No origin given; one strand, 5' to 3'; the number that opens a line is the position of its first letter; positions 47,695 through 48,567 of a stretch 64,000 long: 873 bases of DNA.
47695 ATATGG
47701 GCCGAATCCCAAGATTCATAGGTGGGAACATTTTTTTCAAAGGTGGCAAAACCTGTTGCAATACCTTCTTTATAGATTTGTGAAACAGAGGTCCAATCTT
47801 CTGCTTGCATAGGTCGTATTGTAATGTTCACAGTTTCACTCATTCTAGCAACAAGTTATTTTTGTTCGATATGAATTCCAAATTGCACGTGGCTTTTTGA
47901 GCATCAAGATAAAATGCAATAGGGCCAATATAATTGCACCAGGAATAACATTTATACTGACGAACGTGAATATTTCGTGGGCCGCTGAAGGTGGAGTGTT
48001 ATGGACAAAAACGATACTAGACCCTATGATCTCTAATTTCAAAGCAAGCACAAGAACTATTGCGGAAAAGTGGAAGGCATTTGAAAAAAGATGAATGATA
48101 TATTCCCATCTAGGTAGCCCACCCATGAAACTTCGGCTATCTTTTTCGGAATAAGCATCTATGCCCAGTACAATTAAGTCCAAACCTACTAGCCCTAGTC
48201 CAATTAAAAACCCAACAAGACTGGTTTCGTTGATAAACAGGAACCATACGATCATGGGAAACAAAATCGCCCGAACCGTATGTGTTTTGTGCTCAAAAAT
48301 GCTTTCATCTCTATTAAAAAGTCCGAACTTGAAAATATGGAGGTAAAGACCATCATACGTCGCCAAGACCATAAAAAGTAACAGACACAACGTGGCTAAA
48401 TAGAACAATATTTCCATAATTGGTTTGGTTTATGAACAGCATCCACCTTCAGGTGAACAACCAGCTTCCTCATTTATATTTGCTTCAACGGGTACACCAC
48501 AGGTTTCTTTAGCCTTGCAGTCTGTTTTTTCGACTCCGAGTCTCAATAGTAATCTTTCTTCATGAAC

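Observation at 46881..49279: ars-like operon with no visible efflux pump, in which three consecutive proteins end in vicinal Cys-Cys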

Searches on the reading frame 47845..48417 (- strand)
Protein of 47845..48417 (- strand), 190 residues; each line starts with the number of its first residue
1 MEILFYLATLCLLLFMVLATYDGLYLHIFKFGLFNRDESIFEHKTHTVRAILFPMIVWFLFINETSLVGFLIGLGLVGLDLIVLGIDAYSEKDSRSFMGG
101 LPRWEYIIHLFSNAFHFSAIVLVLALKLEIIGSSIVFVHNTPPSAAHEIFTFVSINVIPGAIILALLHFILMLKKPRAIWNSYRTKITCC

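Call 3: search_protein_families(library=pfam, proteins=[window:47845-48417:-], max_evalue=0.01)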
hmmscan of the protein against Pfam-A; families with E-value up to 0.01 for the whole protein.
window:47845-48417:- (190 aa): 0 families

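Call 4: search_protein_families(library=ncbifam, proteins=[window:47845-48417:-], max_evalue=0.01)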
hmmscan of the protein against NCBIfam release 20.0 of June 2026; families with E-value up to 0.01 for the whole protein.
window:47845-48417:- (190 aa): 0 families

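Call 7: find_homologous_proteins(query=window:47845-48417:-, max_evalue=0.001)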
Query window:47845-48417:- (190 aa): 645 proteins with E <= 0.001 among 1070 candidates; the best 120 are listed.
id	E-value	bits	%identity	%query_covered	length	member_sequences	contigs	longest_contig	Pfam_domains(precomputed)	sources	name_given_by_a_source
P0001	1.5e-110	386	94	100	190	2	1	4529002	-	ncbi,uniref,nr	ncbi:hypothetical protein [Maribacter halichondriae]|uniref:hypothetical protein n=1 Tax=Maribacter 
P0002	2.8e-104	365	85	100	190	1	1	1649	-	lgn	-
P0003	1.6e-102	359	86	100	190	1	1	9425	-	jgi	-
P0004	2.0e-102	359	86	100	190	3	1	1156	-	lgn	-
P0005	3.2e-101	355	84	100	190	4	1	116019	-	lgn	-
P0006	8.4e-101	354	84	100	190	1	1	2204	-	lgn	-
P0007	4.6e-99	348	83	100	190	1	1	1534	-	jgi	-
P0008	4.8e-99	348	83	100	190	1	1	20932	-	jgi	-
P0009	2.1e-97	343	81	100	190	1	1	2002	-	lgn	-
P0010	2.2e-97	343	81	100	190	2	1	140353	-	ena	-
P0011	4.6e-97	342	80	100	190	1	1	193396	-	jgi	-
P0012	6.0e-96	338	79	100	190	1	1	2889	-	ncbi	ncbi:MAG: hypothetical protein ACR2MT_09055 [Aurantibacter sp.]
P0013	3.6e-94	332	79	100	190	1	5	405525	-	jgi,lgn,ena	-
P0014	4.8e-94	332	78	100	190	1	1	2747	-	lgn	-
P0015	5.8e-94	332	78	100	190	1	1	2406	-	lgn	-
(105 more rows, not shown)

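Call 11: find_related_loci(query=window:47845-48417:-, collection=genome_contigs, flank=10000)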
Query window:47845-48417:- (190 aa) in genome_contigs; peptide patterns used: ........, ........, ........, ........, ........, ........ (x = any residue, [..] = any of these).
167 stretches matched a pattern; 51 encode a relative of the query (tblastn E <= 1e-3); 51 distinct loci.
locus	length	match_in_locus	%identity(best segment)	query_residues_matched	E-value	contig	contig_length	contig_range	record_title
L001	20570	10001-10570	94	1-190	7e-117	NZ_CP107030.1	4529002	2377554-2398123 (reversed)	Maribacter halichondriae strain Hal144 chromosome, complete genome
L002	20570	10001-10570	73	1-190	4e-95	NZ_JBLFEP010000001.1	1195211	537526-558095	Maribacter sp. 2307UL18-2 2307UL18-2_1, whole genome shotgun sequence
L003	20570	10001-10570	75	1-190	9e-95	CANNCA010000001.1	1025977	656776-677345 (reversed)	uncultured Flavobacteriaceae bacterium isolate N2Y089-1.fasta genome assembly, contig: NODE_1, whole genome shotgun sequ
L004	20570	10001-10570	72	1-190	5e-93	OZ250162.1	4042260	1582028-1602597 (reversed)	MAG: Aggregatimonas sp. isolate 7b32d0cd-9343-49ab-964f-e47d07a36462 genome assembly, chromosome: 1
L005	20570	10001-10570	77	1-190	6e-92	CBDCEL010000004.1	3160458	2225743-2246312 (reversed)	MAG: Aurantibacter sp. isolate 67e0042e-5d0c-405c-9e18-64efbbc45119 genome assembly, contig: contig_4, whole genome shot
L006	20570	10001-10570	73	1-190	1e-91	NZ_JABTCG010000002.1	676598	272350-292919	Maribacter arenosus strain CAU 1321 contig2, whole genome shotgun sequence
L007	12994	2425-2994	71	1-190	2e-91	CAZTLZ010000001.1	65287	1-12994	MAG TPA_asm: uncultured Maribacter sp. isolate SRP065251_co2_52 genome assembly, contig: NODE_53_length_65287_cov_6.1800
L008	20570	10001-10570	72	1-190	4e-91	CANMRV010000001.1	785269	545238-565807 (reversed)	uncultured Flavobacteriaceae bacterium isolate 2-612-J.fasta genome assembly, contig: NODE_1, whole genome shotgun seque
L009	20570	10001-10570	71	1-190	4e-90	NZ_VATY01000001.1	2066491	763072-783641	Maribacter algarum strain RZ26 Scaffold1, whole genome shotgun sequence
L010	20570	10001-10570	67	1-190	1e-89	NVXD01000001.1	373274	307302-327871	MAG: Flavobacteriaceae bacterium isolate NORP20 Contig_source1383C_27, whole genome shotgun sequence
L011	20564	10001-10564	70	1-190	4e-88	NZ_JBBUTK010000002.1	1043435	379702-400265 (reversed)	Allomuricauda sp. d1 Scaffold2, whole genome shotgun sequence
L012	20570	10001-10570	72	1-190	6e-87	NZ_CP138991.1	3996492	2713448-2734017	Maribacter sp. R77961 chromosome, complete genome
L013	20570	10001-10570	68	1-190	4e-84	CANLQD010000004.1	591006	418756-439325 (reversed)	uncultured Flavobacteriaceae bacterium isolate 920-3Z.fasta genome assembly, contig: NODE_4, whole genome shotgun sequen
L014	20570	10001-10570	65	1-190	6e-83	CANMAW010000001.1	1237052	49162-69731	uncultured Flavobacteriaceae bacterium isolate 4-528.fasta genome assembly, contig: NODE_1, whole genome shotgun sequenc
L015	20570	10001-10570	65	1-190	5e-83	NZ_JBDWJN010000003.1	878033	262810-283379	MAG: Maribacter sp. isolate CI.62.F.A4_427_31 CI_62_F_A4_427_31_000000000003, whole genome shotgun sequence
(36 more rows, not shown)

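Call 21: search_protein_representatives(protein=window:47845-48417:-)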
Query: 190 residues. Proteins with E-value up to 0.001 (for the whole library): 273; up to 1e-10: 136; up to 1e-30: 6. The best 150 are listed.
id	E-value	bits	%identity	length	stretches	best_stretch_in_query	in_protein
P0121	2.5e-62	226.7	56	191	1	1-190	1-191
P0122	1.5e-50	188.3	49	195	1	1-190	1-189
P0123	2.8e-35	138.5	40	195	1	1-183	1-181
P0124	4.3e-35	137.9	42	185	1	5-190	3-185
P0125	4.4e-34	134.6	46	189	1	8-180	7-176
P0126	4.4e-32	128.1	48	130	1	64-190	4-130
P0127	7.3e-30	120.8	39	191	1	2-187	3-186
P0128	1.0e-28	117.1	47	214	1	3-180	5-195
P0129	1.3e-28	116.7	53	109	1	1-110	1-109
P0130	2.3e-28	115.9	41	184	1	5-169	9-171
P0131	2.2e-26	109.5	39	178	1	7-169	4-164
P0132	3.5e-26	108.8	44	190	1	69-187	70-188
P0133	1.8e-25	106.5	39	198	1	8-184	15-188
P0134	2.9e-25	105.8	38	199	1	4-175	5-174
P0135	4.1e-25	105.3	42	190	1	1-180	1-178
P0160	1.6e-18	83.9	35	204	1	4-173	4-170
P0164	1.6e-17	80.6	37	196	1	5-127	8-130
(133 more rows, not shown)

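Call 25: find_homologous_proteins(query=A2, max_evalue=0.001)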
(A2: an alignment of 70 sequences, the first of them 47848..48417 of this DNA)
Query A2 (70 sequences) (190 aa, profile of the alignment): 512 proteins with E <= 0.001 among 8000 candidates; the best 120 are listed.
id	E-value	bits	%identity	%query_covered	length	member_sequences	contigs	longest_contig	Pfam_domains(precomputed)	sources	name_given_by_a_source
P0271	1.1e-56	210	34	81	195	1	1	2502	-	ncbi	-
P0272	1.9e-55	205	54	100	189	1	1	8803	-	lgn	-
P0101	4.2e-55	204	68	100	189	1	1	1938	-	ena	-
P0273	5.5e-55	204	52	93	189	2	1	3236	-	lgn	-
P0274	7.6e-55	204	54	100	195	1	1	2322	-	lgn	-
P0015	8.1e-55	203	78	100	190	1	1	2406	-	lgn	-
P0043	9.7e-55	203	72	100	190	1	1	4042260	-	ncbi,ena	-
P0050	1.1e-54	203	71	100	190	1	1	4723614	-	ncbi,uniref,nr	ncbi:hypothetical protein FGM00_15255 [Aggregatimonas sangjinii]|uniref:Uncharacterized protein n=1 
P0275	1.3e-54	203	56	100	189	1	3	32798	-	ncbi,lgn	ncbi:MAG: hypothetical protein ABF242_03220 [Flavobacteriales bacterium]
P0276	1.8e-54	202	55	100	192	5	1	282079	-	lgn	-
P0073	2.1e-54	202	68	100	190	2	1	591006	-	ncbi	-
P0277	2.2e-54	202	30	92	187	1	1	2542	-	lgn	-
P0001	3.0e-54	202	94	100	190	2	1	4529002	-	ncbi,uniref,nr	ncbi:hypothetical protein [Maribacter halichondriae]|uniref:hypothetical protein n=1 Tax=Maribacter 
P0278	4.0e-54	201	59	100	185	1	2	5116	-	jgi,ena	-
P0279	5.3e-54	201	49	99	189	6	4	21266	-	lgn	-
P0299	4.0e-53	198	40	65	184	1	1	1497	-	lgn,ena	-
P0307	6.3e-53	197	32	91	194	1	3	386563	-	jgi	jgi:hypothetical protein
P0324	1.8e-52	196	29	89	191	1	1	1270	-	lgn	-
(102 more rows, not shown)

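Call 26: search_solved_structures(query=A2, max_evalue=10, show_alignments=2)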
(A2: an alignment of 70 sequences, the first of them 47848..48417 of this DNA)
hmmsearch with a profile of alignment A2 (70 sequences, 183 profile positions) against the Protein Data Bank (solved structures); distinct sequences matched with E-value up to 10: 0.

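Call 29: find_encoding_contigs(protein=P0307, flank=6000, max_places=3)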
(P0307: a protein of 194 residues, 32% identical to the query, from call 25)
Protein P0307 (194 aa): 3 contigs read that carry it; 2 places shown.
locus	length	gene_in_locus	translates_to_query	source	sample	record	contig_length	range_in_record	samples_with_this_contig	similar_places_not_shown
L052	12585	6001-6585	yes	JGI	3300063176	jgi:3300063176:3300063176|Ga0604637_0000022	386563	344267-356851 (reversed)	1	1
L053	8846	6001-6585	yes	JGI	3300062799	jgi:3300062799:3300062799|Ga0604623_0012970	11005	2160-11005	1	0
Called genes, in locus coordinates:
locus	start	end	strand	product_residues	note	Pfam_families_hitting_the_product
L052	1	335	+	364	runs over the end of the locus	PF03403:PAF-AH_p_II (faint), PF12146:Hydrolase_4 (weak), PF12740:PETase (weak)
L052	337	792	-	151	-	-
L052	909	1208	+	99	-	-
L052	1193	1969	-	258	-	-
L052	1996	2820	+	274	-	-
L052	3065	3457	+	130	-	-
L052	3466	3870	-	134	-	PF05239:PRC (weak)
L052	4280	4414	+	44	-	-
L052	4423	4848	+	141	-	PF00072:Response_reg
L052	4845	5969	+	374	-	PF00512:HisKA, PF13581:HATPase_c_2 (weak), PF02518:HATPase_c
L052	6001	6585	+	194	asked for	-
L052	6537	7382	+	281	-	-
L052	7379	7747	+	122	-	PF25213:HVO_A0261_N (weak), PF12840:HTH_20, PF25212:HVO_A0114, PF01022:HTH_5, PF01978:TrmB (weak), PF12802:MarR_2 (weak)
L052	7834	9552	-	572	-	PF00884:Sulfatase (faint), PF01663:Phosphodiest (weak)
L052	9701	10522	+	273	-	-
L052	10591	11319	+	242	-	PF06439:3keto-disac_hyd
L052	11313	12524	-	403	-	PF07690:MFS_1, PF11700:ATG22 (faint), PF07690:MFS_1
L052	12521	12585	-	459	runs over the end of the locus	-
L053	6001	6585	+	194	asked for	-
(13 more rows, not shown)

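Call 35: predict_structure(alignment_id=A3)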
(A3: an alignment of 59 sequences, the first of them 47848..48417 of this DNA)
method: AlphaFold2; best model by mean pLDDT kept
length: 190 residues; sequences in the alignment: 59
mean_pLDDT: 94.7   pTM: 0.89
mean pLDDT of the five models: 94.7, 94.5, 93.8, 92.9, 92.0
residues with pLDDT >= 90: 167; 70-90: 22; 50-70: 1; < 50: 0
segments of 3 or more residues with pLDDT < 50: none
pLDDT, mean of each block of 10 residues (from residue 1): 96 98 96 94 96 98 94 98 94 88 93 98 95 91 94 98 98 96 86
secondary structure, 60 per line:
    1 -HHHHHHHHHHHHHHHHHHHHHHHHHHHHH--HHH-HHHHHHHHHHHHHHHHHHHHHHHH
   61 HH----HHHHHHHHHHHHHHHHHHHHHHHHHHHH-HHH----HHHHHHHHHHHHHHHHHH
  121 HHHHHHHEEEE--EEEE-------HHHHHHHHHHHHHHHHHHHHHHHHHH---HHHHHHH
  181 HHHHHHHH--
elements in order: H2-30 H37-62 H67-94 H103-127 E128-131 E134-137 H145-170 H174-188

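Call 38: fold_search(model_id=the predicted structure, library=pdb)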
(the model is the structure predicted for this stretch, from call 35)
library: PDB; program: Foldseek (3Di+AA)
matches with E <= 10: 29; with E <= 0.001: 0
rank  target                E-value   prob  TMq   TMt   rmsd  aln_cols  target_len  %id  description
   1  8ymc_C                3.1e+00  0.08  0.18  0.12  12.8       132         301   18  FtsEX in nanodisc (released 2025-03-12)
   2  6gs1_A                4.0e+00  0.13  0.37  0.18  14.9       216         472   12  Crystal structure of peptide transporter DtpA-nanobody in MES buffer (released 2019-01-30)
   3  7xq0                  4.4e+00  0.13  0.33  0.18  12.2       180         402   13  Structure of hSLC19A1+3'3'-CDA (released 2022-10-05)
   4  8w1e_G                4.8e+00  0.06  0.22  0.24  17.6       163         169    6  Crystal Structure of DPS-like protein PA4880 from Pseudomonas aeruginosa (dodecamer) (released 2024-05-29)
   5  5a2n_A                4.8e+00  0.03  0.19  0.11  16.4       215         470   14  Crystal structure of the nitrate transporter NRT1.1 from Arabidopsis thaliana. (released 2015-06-17)
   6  5zle                  5.1e+00  0.12  0.37  0.33  10.7       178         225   13  Human duodenal cytochrome b (Dcytb) in substrate free form (released 2018-10-31)
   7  7wsm_A                5.3e+00  0.05  0.24  0.15  11.6       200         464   12  Cryo-EM structure of human glucose transporter GLUT4 bound to cytochalasin B in lipid nanodiscs (released 2022-05-18)
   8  6wxr_B                5.6e+00  0.03  0.13  0.11  12.8       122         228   14  CryoEM structure of mouse DUOX1-DUOXA1 complex in the absence of NADPH (released 2020-09-02)
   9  3dde_B                5.9e+00  0.04  0.23  0.21  16.6       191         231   10  Crystal structure of a domain of unknown function with a heme oxygenase-like fold (sden_3740) from shewanella denitrif (released 2008-06-24)
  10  3rm5_B                5.9e+00  0.04  0.24  0.11  21.2       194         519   13  Structure of Trifunctional THI20 from Yeast (released 2011-09-21)
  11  7u2l_D                6.5e+00  0.04  0.22  0.17  14.2       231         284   10  C5guano-uOR-Gi-scFv16 (released 2022-05-04)
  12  6jlf_C                6.5e+00  0.02  0.20  0.15  24.0       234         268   12  Crystal structure of a bacterial Bestrophin homolog from Klebsiella pneumoniae D179A mutation - HR (released 2019-11-13)
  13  7a0w_A                7.2e+00  0.02  0.16  0.10  17.4       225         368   11  Structure of dimeric sodium proton antiporter NhaA, at pH 8.5, crystallized with chimeric Fab antibodies (released 2022-02-23)
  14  9crs_B                7.9e+00  0.09  0.34  0.21   7.6       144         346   12  Native human GABAA receptor of beta2-alpha1-beta2-alpha1-gamma2 assembly (released 2025-01-22)
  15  4o7g_A                7.9e+00  0.08  0.38  0.35  11.6       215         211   11  Crystal Structure of Ascorbate-bound Cytochrome b561, crystal soaked in 1 M L-ascorbate for 40 minutes (released 2014-02-05)
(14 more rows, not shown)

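Call 53: search_protein_families(library=pfam, alignment_id=A2, max_evalue=1)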
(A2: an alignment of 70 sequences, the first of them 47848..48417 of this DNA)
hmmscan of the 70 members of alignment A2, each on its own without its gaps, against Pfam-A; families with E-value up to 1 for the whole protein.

A. member 1, window:47848-48417:- (190 aa): 0 families

B. families by the number of members that match (of 70 scanned): 34 families (the first 25 are shown)
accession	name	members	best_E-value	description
PF08733.15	PalH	2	0.013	PalH/RIM21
PF03899.21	ATP-synt_I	1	0.00063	ATP synthase I chain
PF06808.19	DctM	1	0.00073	Tripartite ATP-independent periplasmic transporter, DctM component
PF03824.22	NicO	1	0.00087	High-affinity nickel-transport protein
PF04535.17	CASP_dom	1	0.0043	Casparian strip membrane protein domain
PF02687.27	FtsX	1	0.0097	FtsX-like permease C-terminal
PF06197.19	DUF998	1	0.011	Protein of unknown function (DUF998)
PF02361.21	CbiQ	1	0.011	Cobalt transport protein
PF14348.11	DUF4400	1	0.033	Domain of unknown function (DUF4400)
PF08278.16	DnaG_DnaB_bind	1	0.036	DNA primase DnaG DnaB-binding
PF06687.17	SUR7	1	0.036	SUR7/PalI family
PF23291.1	KOW4_SPT5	1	0.038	Transcription elongation factor SPT5, fourth KOW domain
PF24407.1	HTH_upst_double_PIN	1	0.064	HTH_upstream_double_PIN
PF19744.4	DUF6232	1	0.077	Family of unknown function (DUF6232)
PF13197.11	DUF4013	1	0.097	Protein of unknown function (DUF4013)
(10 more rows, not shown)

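Call 58: find_encoding_contigs(protein=P0271, flank=5000, max_places=3)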
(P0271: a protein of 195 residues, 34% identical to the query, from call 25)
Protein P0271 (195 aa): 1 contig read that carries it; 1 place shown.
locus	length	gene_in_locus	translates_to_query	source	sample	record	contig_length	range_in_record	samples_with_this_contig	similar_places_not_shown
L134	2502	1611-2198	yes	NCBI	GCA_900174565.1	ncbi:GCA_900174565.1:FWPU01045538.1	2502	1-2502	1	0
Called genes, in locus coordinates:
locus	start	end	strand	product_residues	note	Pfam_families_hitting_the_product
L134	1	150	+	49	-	?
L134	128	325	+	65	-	PF03884:YacG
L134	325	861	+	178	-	PF00300:His_Phos_1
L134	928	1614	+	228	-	PF01814:Hemerythrin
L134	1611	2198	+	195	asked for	-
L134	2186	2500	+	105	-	?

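Call 59: find_encoding_contigs(protein=P0277, flank=5000, max_places=3)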
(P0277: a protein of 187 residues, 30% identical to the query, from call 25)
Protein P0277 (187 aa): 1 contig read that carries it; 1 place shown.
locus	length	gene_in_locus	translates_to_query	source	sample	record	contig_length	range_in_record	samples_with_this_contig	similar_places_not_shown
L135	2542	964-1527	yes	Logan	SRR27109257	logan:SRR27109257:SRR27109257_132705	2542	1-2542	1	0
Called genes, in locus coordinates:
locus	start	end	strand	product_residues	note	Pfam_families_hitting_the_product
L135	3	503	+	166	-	?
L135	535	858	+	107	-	PF12840:HTH_20, PF01022:HTH_5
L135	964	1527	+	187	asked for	-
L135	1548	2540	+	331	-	?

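Call 60: find_encoding_contigs(protein=P0324, flank=5000, max_places=3)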
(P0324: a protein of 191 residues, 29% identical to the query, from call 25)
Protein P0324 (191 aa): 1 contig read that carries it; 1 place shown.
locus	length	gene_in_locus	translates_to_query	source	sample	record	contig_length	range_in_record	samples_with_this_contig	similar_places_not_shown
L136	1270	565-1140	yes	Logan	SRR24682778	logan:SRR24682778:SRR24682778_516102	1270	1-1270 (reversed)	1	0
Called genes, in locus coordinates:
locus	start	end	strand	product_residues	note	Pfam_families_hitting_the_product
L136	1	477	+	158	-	?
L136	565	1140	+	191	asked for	-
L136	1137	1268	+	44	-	?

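Call 61: find_encoding_contigs(protein=P0299, flank=5000, max_places=3)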
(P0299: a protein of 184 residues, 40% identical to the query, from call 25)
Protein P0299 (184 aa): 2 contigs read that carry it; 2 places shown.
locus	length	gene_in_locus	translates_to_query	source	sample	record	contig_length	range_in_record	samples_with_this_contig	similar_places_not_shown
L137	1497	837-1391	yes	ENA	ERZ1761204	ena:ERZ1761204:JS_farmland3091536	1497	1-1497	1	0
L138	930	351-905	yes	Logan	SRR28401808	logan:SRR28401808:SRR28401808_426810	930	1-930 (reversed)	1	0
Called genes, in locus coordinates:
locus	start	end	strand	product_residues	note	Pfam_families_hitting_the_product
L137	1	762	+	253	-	?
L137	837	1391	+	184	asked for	-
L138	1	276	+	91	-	?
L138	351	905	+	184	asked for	-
